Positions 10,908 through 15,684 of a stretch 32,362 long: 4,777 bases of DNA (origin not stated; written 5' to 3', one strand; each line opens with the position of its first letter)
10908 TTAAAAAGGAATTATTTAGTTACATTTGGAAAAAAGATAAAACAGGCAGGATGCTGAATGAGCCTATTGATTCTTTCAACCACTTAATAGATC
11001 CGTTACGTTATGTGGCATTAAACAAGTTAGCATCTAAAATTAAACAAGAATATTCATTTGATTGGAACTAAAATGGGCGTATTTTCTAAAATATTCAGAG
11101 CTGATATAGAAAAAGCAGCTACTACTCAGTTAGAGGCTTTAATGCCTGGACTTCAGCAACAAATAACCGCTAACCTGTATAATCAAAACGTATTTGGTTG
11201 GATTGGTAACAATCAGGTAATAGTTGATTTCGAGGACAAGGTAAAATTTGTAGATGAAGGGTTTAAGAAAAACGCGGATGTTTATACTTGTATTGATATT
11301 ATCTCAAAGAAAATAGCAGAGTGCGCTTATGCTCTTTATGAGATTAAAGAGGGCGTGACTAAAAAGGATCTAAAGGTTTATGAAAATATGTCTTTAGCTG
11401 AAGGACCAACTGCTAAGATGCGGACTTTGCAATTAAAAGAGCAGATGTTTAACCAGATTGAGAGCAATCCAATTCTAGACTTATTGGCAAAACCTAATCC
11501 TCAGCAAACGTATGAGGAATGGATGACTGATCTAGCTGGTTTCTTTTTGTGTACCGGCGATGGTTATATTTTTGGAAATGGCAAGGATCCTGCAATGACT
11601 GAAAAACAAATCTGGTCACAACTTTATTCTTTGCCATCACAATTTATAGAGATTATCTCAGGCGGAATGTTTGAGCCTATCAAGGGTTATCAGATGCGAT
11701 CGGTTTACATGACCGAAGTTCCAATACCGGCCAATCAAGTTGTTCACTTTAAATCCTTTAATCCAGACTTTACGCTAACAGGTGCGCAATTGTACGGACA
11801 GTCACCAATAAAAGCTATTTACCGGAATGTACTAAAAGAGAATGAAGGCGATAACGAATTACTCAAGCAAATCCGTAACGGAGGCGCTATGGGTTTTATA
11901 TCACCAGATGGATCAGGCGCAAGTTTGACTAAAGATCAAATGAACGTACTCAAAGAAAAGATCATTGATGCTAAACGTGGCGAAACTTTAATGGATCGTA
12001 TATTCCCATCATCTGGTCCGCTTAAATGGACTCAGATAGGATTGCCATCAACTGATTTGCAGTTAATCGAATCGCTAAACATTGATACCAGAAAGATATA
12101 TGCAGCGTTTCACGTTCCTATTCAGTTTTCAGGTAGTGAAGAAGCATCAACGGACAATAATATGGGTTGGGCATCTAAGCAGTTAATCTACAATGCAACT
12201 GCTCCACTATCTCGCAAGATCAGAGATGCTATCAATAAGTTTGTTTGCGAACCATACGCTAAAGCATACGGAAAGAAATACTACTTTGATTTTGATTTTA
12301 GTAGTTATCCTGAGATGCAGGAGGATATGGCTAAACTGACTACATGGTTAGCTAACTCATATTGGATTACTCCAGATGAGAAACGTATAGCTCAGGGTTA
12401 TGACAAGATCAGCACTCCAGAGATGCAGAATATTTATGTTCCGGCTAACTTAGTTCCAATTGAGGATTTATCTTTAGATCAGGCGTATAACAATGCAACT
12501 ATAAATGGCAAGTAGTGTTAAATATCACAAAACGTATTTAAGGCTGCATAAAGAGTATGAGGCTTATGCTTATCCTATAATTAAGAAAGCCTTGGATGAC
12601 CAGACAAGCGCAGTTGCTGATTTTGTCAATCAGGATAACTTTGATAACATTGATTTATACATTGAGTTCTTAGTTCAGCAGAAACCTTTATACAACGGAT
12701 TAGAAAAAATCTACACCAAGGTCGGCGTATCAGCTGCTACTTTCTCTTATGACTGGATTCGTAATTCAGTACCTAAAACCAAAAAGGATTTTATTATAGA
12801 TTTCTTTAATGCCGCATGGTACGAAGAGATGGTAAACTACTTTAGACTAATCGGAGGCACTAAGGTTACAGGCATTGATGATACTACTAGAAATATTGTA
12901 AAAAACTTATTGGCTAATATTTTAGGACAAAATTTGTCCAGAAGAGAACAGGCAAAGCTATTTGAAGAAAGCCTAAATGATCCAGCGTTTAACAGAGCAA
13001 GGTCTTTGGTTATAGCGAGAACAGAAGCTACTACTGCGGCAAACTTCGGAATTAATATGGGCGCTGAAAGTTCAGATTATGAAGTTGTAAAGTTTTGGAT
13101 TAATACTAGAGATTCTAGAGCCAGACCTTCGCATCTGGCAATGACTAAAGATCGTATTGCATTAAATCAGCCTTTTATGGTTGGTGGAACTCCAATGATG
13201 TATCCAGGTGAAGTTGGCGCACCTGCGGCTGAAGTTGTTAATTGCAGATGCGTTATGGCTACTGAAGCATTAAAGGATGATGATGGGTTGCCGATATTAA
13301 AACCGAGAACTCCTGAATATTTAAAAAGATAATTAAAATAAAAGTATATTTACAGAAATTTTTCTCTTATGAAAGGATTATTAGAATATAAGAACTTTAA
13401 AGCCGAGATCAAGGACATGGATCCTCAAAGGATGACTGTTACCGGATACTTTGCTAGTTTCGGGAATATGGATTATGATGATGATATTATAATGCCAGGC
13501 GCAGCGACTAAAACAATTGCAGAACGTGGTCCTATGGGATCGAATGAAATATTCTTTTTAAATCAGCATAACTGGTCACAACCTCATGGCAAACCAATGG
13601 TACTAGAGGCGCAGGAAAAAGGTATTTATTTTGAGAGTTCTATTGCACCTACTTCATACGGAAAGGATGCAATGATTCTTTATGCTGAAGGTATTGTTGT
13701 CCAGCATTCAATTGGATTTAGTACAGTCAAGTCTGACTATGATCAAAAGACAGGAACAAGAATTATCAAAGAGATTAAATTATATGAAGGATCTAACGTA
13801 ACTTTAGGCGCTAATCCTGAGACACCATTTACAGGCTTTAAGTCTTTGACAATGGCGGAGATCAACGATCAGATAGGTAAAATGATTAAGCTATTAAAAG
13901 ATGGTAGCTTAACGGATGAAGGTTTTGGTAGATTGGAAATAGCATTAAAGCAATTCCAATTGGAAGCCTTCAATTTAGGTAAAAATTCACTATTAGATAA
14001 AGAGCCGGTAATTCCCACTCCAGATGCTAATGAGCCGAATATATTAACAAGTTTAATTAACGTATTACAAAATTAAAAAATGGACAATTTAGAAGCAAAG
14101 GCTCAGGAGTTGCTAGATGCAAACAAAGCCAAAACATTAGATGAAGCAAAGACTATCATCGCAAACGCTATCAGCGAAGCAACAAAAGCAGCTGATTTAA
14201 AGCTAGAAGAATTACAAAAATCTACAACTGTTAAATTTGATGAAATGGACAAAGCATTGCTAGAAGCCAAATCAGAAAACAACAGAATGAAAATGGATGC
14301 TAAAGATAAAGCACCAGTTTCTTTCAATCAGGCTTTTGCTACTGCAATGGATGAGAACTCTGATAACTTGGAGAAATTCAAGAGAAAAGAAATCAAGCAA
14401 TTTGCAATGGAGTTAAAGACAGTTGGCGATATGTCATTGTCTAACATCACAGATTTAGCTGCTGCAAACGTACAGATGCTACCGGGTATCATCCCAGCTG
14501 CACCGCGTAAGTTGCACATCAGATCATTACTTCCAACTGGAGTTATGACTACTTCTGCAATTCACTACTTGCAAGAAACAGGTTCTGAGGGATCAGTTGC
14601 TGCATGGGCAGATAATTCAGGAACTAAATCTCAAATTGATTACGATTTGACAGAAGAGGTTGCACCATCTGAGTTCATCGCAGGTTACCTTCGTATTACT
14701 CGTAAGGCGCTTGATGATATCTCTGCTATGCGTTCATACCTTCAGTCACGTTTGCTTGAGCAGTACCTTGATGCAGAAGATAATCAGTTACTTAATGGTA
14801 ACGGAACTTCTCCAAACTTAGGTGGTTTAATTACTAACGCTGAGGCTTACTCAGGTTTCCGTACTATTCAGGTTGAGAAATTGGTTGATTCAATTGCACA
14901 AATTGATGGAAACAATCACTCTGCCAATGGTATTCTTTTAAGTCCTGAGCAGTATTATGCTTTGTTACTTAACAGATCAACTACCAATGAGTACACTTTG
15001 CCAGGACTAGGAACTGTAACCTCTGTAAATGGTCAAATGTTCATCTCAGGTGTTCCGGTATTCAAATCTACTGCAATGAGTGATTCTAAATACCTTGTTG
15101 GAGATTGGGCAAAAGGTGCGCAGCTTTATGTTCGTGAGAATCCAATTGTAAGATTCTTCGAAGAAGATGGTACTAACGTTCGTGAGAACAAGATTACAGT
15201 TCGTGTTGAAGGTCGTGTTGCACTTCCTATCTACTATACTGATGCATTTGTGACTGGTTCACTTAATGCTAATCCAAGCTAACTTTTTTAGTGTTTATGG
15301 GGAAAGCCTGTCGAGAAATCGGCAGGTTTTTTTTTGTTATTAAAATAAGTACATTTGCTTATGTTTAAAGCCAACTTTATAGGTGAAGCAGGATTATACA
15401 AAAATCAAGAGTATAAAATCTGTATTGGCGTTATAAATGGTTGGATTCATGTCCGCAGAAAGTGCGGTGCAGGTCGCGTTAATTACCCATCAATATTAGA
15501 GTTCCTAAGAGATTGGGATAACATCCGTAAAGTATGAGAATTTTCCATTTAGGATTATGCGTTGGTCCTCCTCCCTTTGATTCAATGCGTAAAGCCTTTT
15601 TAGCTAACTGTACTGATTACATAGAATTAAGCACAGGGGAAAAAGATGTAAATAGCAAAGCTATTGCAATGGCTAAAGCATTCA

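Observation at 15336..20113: Glycosyltransferase/methyltransferase cassette between the major capsid gene and the head-tail adaptor gene: candidate phage-encoded virion glycosylation system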

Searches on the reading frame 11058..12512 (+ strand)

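Call 16: search_protein_families(library=pfam, proteins=[window:11058-12512:+], max_evalue=0.01)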
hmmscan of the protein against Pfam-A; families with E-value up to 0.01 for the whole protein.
window:11058-12512:+ (485 aa): 1 family
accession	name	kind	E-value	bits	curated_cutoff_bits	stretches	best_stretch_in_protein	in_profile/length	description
PF04860.17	Phage_portal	-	3.7e-41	141.8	39.1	2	133-445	31-319/321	Phage portal protein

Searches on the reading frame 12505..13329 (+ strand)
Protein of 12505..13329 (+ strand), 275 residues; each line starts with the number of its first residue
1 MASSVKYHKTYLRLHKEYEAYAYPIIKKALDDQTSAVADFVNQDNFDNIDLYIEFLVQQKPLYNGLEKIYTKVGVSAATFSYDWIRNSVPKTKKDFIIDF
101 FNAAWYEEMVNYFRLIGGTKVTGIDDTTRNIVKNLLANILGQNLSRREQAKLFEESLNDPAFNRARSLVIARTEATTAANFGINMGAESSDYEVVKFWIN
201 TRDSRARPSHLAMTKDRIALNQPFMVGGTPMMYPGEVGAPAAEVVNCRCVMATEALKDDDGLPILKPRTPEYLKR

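Call 16: search_protein_families(library=pfam, proteins=[window:12505-13329:+], max_evalue=0.01)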
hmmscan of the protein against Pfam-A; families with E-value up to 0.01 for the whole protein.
window:12505-13329:+ (275 aa): 1 family
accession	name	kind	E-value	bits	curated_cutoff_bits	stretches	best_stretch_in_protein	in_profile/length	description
PF04233.19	Phage_Mu_F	-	1.6e-07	32.5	29.6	1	140-251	7-111/112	Phage Mu protein F like protein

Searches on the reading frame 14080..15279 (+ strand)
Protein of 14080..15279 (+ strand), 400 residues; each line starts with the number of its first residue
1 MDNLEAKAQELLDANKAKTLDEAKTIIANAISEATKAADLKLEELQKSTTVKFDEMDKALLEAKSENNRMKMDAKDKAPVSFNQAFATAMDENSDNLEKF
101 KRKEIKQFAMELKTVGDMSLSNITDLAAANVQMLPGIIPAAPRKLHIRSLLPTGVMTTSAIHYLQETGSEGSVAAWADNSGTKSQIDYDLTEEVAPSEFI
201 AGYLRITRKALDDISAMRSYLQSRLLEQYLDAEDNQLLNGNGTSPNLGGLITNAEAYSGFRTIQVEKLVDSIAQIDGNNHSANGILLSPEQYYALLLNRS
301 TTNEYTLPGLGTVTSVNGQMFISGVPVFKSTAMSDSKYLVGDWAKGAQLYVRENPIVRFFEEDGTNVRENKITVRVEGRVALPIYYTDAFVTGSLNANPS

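Call 8: search_protein_families(library=ncbifam, proteins=[window:14080-15279:+], max_evalue=0.1)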
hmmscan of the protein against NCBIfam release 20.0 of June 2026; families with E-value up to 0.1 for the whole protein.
window:14080-15279:+ (400 aa): 3 families
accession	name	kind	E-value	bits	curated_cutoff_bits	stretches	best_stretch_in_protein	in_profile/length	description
TIGR01554.3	major_cap_HK97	equivalog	1.9e-21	76.6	27.5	1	20-392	4-382/385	phage major capsid protein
NF041188.2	encap_f3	equivalog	2.3e-12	46.6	180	1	143-382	35-260/266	family 3 encapsulin nanocompartment shell protein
NF009120.0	PRK12472.1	subfamily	0.089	11.5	369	0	8-123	196-310/508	hypothetical protein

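Call 9: search_dna_similar(query=window:14080-15279:+, collection=phages, mode=protein, max_rows=25)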
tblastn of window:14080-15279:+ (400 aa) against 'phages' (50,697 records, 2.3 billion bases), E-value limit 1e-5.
Records with a match: 840; places in all: 840; records where one place covers at least 80% of the query: 152.
Best place of each record, by identity: <60% 840.
By first word of the organism name: Salinibacter 184; Arthrobacter 153; Microbacterium 94; Mycobacterium 78; Gordonia 64; Pseudomonas 44; Escherichia 35; Vibrio 26; Moraxella 23; Xanthomonas 16; and 35 more.
By host as written in the record: Salinibacter ruber M8 184; Arthrobacter sp. ATCC 21022 104; Mycobacterium smegmatis mc2 155 66; Microbacterium foliorum NRRL B-24224 53; Gordonia terrae 3612 41; Microbacterium foliorum NRRL B-24224 SEA 31; Escherichia coli 28; Moraxella catarrhalis 23; and 133 more.
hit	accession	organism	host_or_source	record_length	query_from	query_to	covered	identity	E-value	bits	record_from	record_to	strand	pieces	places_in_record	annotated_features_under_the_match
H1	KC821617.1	Cellulophaga phage phi17:1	Cellulophaga baltica #17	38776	4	395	98%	32.9%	3e-46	176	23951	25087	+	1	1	phage major capsid protein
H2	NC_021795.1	Cellulophaga phage phi17:1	Cellulophaga baltica #17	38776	4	395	98%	32.9%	3e-46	176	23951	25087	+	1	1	phage major capsid protein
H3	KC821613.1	Cellulophaga phage phi12:1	Cellulophaga baltica #12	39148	4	395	98%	32.9%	6e-46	174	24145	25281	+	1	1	phage major capsid protein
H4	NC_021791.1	Cellulophaga phage phi12:1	Cellulophaga baltica #12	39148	4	395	98%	32.9%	6e-46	174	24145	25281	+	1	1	phage major capsid protein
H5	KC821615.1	Cellulophaga phage phi12:3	Cellulophaga baltica #12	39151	4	395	98%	32.9%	6e-46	174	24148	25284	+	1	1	phage major capsid protein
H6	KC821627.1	Cellulophaga phage phi18:2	Cellulophaga baltica #18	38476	4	395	98%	32.2%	3e-44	170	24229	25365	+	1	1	phage major capsid protein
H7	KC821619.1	Cellulophaga phage phi18:1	Cellulophaga baltica #18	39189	4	395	98%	32.2%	3e-44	170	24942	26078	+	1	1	phage major capsid protein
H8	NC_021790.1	Cellulophaga phage phi18:1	Cellulophaga baltica #18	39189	4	395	98%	32.2%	3e-44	170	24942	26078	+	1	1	phage major capsid protein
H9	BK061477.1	Pseudomonas phage vB_PaeS-D14C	Pseudomonas aeruginosa strain 1-13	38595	4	398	99%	28.7%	4e-33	137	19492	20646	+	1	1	hypothetical protein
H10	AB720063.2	Xanthomonas phage CP1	Xanthomonas citri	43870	31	395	91%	31.0%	5e-31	131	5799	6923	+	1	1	putative head protein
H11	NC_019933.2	Xanthomonas phage CP1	Xanthomonas citri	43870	31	395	91%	31.0%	5e-31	131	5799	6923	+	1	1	major head protein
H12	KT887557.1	Pseudomonas phage phi1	Pseudomonas aeruginosa WH-SGI-V-07651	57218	1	398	100%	28.3%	1e-30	130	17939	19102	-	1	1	major capsid protein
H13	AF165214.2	Pseudomonas phage D3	Pseudomonas aeruginosa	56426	4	398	99%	28.5%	7e-32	133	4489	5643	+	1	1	orf6: major capsid protein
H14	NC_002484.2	Pseudomonas phage D3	Pseudomonas aeruginosa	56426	4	398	99%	28.5%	7e-32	133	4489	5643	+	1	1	orf6: major head protein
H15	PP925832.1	Escherichia phage Fostie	Escherichia coli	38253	5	397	98%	28.5%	4e-28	122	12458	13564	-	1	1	major head protein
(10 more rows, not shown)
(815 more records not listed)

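Call 10: find_related_loci(query=window:14080-15279:+, collection=viral_contigs, flank=10000)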
Query window:14080-15279:+ (400 aa) in viral_contigs; peptide patterns used: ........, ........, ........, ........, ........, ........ (x = any residue, [..] = any of these).
108 stretches matched a pattern; 105 encode a relative of the query (tblastn E <= 1e-3); the best 80 are kept; 80 distinct loci.
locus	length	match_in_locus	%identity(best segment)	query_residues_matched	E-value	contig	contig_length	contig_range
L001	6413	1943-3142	100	1-400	0e+0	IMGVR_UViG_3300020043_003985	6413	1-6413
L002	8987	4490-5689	100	1-400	0e+0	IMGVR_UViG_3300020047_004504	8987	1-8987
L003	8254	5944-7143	100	1-400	0e+0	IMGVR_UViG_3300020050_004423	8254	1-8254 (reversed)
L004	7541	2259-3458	97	1-400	0e+0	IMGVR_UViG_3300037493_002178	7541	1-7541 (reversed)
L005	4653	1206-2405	97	1-400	0e+0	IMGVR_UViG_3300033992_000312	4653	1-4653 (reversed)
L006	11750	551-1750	96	1-400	0e+0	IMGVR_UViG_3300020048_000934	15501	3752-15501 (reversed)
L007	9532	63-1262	95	1-400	0e+0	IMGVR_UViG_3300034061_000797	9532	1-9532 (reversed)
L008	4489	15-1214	96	1-400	0e+0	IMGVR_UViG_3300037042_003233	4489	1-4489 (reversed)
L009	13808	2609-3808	95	1-400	0e+0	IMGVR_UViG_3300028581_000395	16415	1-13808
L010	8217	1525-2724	94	1-400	0e+0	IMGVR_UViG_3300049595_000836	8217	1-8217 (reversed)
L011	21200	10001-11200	94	1-400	0e+0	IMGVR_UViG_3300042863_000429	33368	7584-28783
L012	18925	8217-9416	94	1-400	0e+0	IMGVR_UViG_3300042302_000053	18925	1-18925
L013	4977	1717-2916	94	1-400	0e+0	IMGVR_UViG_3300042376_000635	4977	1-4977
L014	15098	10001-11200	95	1-400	0e+0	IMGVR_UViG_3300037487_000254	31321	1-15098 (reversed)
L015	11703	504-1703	93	1-400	0e+0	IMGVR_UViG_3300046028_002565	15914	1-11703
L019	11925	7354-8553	90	1-400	0e+0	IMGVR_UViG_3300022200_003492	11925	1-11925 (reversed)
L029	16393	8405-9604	90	1-400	0e+0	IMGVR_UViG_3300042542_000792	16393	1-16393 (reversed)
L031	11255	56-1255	90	1-400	0e+0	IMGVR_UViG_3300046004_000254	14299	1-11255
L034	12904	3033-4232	90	1-400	0e+0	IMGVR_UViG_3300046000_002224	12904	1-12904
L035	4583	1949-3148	90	1-400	0e+0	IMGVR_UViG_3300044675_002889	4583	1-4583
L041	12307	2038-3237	90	1-400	0e+0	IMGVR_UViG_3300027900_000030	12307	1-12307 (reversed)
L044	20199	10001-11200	90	1-400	0e+0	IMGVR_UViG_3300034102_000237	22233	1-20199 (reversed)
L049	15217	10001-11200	90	1-400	0e+0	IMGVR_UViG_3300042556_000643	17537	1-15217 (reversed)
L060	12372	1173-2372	89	1-400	0e+0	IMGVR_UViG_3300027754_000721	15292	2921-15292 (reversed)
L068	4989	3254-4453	87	1-400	0e+0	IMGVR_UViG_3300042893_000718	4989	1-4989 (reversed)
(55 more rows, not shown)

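Call 13: get_annotated_region(hit=H1, flank=9000)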
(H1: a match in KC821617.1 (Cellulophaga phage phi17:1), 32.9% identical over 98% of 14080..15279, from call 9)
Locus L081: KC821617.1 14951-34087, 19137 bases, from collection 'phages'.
description: Cellulophaga phage phi17:1, complete genome.
organism: Cellulophaga phage phi17:1 (NCBI taxid 1327980)
taxonomy: Viruses; Duplodnaviria; Heunggongvirae; Uroviricota; Caudoviricetes; Helsingorvirus; Helsingorvirus Cba171
host: Cellulophaga baltica #17; source: seawater; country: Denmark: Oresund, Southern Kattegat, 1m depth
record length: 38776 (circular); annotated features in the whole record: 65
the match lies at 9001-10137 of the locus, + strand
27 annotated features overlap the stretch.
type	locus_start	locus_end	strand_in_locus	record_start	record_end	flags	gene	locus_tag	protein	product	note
CDS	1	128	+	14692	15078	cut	-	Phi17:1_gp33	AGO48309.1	hypothetical protein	-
CDS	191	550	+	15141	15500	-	-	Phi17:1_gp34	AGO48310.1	hypothetical protein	-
CDS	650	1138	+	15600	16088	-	-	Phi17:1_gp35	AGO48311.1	phage terminase small subunit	annotation based on sequence similarity to NCBI EGM24538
CDS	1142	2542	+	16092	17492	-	-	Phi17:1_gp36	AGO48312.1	phage terminase large subunit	annotation based on sequence similarity to NCBI YP_006560621, CDD cl02216, and Pfam PF03237.10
CDS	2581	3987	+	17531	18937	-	-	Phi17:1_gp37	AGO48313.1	phage portal protein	annotation based on sequence similarity to NCBI YP_003123543, CDD TIGR01537, Pfam PF04860.7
CDS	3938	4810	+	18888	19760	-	-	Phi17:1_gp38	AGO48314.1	phage minor capsid protein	annotation based on sequence similarity to NCBI YP_112494, CDD cl10072, and Pfam PF04233.9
CDS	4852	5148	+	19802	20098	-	-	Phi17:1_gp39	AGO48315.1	hypothetical protein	-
CDS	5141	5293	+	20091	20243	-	-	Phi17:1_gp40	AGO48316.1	hypothetical protein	-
CDS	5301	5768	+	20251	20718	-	-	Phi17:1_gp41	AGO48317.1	DNA methylase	annotation based on sequence similarity to NCBI YP_001832957, CDD cl16911, and Pfam PF13578.1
CDS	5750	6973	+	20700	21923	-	-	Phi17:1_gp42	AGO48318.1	putative glycosyltransferase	annotation based on sequence similarity to NCBI YP_447535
CDS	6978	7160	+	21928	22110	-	-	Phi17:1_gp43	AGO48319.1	hypothetical protein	-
CDS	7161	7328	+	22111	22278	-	-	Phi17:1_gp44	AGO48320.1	hypothetical protein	-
CDS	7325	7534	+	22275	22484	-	-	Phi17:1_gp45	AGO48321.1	hypothetical protein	-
CDS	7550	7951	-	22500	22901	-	-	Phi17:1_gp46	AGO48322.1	hypothetical protein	-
CDS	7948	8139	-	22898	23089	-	-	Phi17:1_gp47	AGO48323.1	hypothetical protein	-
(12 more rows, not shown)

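Call 15: search_protein_families(library=pfam, proteins=[L081:5301-5765:+, L081:5750-6970:+, L081:4852-5145:+, L081:6978-7157:+, L081:7161-7325:+, L081:7325-7531:+], max_evalue=0.1)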
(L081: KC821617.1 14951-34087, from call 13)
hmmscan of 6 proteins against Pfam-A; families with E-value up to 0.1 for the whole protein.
L081:5301-5765:+ (155 aa): 1 family
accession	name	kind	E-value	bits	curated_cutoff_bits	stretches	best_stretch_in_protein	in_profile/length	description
PF13578.12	Methyltransf_24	-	8.8e-09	36.6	26.3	1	28-74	58-105/105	Methyltransferase domain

L081:5750-6970:+ (407 aa): 1 family
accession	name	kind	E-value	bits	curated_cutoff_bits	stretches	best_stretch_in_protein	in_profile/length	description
PF04765.19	TOD1_MUCI70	-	7e-07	29.3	21.4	1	36-191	121-291/314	TOD1/MUCI70, glycosyltransferase-like domain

L081:4852-5145:+ (98 aa): 0 families

L081:6978-7157:+ (60 aa): 0 families

L081:7161-7325:+ (55 aa): 11 families
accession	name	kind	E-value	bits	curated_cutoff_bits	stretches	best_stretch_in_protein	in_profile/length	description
PF13248.11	Zn_ribbon_3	-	0.00014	21.6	27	0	20-30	2-11/26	zinc-ribbon domain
PF08209.17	Sgf11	-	0.0051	16.8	26.4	0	18-27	2-11/33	Sgf11 (transcriptional regulation protein)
PF23548.1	Zn_ribbon_FGT1_2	-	0.01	15.8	27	0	20-33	20-33/35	FORGETTER1 second zinc ribbon domain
PF17848.7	Zn_ribbon_ACC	-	0.013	16.1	24.5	0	22-30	3-11/26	Acetyl-CoA carboxylase zinc finger domain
PF18439.7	zf_UBZ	-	0.015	15.4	25.6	0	20-32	2-14/32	Ubiquitin-Binding Zinc Finger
PF25169.1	DUF7830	-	0.032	14.5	27.5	1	5-35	15-49/72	Domain of unknown function (DUF7830)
PF24441.1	DUF7560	-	0.05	13.8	27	0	20-35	5-20/44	Family of unknown function (DUF7560)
PF04438.22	zf-HIT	-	0.051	13.8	24.7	1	18-28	11-21/30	HIT zinc finger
PF04104.19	DNA_primase_lrg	-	0.053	13.3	22.4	1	6-51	168-213/266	Eukaryotic and archaeal DNA primase, large subunit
PF25207.1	DUF7837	-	0.065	13.7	27.8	0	22-34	7-19/47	Domain of unknown function (DUF7837)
PF07975.18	C1_4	-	0.092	13.4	28.9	0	10-29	15-34/55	TFIIH C1-like domain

L081:7325-7531:+ (69 aa): 5 families
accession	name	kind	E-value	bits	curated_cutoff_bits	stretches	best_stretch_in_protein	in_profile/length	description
PF17078.10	SHE3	-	0.002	18.3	30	1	22-57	112-148/228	SWI5-dependent HO expression protein 3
PF18277.6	AbrB_C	-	0.04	14.1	22.8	1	4-24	15-35/37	AbrB C-terminal domain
PF20882.2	Sos7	-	0.058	14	27.3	1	2-53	22-73/75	Kinetochore protein Sos7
PF06248.19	Zw10_N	-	0.068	14.2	26.3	1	14-57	18-56/93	Centromere/kinetochore Zw10 N-terminal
PF08473.17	VGCC_alpha2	-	0.077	12.3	22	1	5-49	12-56/431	Neuronal voltage-dependent calcium channel alpha 2acd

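Call 85: search_protein_families(library=pfam, proteins=[L031:1283-2104:+, L060:6283-6924:+, L029:12716-13339:+, L019:11289-11765:+, L044:12837-13241:+, L049:11296-11637:+, L034:6422-6652:+, L041:3511-3750:+, L035:3421-3642:+, L068:4551-4853:+], max_evalue=0.01)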
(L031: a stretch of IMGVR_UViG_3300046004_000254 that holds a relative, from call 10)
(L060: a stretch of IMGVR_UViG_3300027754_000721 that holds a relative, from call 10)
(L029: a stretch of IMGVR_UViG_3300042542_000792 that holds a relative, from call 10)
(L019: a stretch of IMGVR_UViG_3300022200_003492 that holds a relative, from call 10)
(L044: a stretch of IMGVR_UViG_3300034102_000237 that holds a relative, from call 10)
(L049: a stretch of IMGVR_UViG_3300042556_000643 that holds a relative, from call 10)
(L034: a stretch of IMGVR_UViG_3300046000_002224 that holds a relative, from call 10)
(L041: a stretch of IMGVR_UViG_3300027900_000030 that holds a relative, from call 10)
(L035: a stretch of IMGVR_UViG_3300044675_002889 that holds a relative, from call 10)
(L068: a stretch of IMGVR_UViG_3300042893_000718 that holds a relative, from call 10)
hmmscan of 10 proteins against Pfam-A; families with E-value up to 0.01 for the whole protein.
L031:1283-2104:+ (274 aa): 1 family
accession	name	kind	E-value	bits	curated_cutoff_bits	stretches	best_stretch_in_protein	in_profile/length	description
PF01507.26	PAPS_reduct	-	2.6e-10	41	22.5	1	28-177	3-148/175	Phosphoadenosine phosphosulfate reductase domain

L060:6283-6924:+ (214 aa): 1 family
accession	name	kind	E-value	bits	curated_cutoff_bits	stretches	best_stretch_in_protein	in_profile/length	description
PF01555.25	N6_N4_Mtase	-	5.4e-18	66.2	26.7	1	111-201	132-221/221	DNA methylase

L029:12716-13339:+ (208 aa): 1 family
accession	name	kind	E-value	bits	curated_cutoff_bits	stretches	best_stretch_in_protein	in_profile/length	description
PF17338.8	GP88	-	6.1e-30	105.2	24.4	1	9-168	17-187/230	Gene product 88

L019:11289-11765:+ (159 aa): 5 families
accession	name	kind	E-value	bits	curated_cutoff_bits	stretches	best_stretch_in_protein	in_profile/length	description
PF00132.30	Hexapep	-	4.7e-12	45.5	27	1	67-100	2-35/36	Bacterial transferase hexapeptide (six repeats)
PF14602.12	Hexapep_2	-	1.7e-06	28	27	1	68-95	3-28/34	Hexapeptide repeat of succinyl-transferase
PF25084.1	LbH_EIF2B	-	0.00013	22.4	54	0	68-103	63-97/105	EIF2B subunit epsilon LbH domain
PF21711.3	DCTN5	-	0.0012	19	40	1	11-100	45-135/182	Dynactin subunit 5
PF25087.1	GMPPB_C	-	0.0079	16.3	39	0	67-100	17-50/110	GMPPB C-terminal domain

L044:12837-13241:+ (135 aa): 0 families

L049:11296-11637:+ (114 aa): 0 families

L034:6422-6652:+ (77 aa): 0 families

L041:3511-3750:+ (80 aa): 0 families

L035:3421-3642:+ (74 aa): 0 families

L068:4551-4853:+ (101 aa): 0 families

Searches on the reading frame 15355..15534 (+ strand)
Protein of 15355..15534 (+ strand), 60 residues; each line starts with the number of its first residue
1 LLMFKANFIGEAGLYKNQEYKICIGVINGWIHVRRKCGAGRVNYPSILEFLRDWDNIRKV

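Call 4: search_protein_families(library=pfam, proteins=[window:15355-15534:+], max_evalue=1)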
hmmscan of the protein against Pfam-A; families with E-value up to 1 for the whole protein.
window:15355-15534:+ (60 aa): 0 families

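Call 5: search_protein_families(library=phrogs, proteins=[window:15355-15534:+], max_evalue=0.01)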
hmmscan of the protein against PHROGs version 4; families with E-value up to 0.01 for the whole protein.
window:15355-15534:+ (60 aa): 0 families

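Call 8: search_protein_families(library=ncbifam, proteins=[window:15355-15534:+], max_evalue=0.1)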
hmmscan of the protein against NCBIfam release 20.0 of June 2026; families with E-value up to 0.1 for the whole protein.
window:15355-15534:+ (60 aa): 0 families
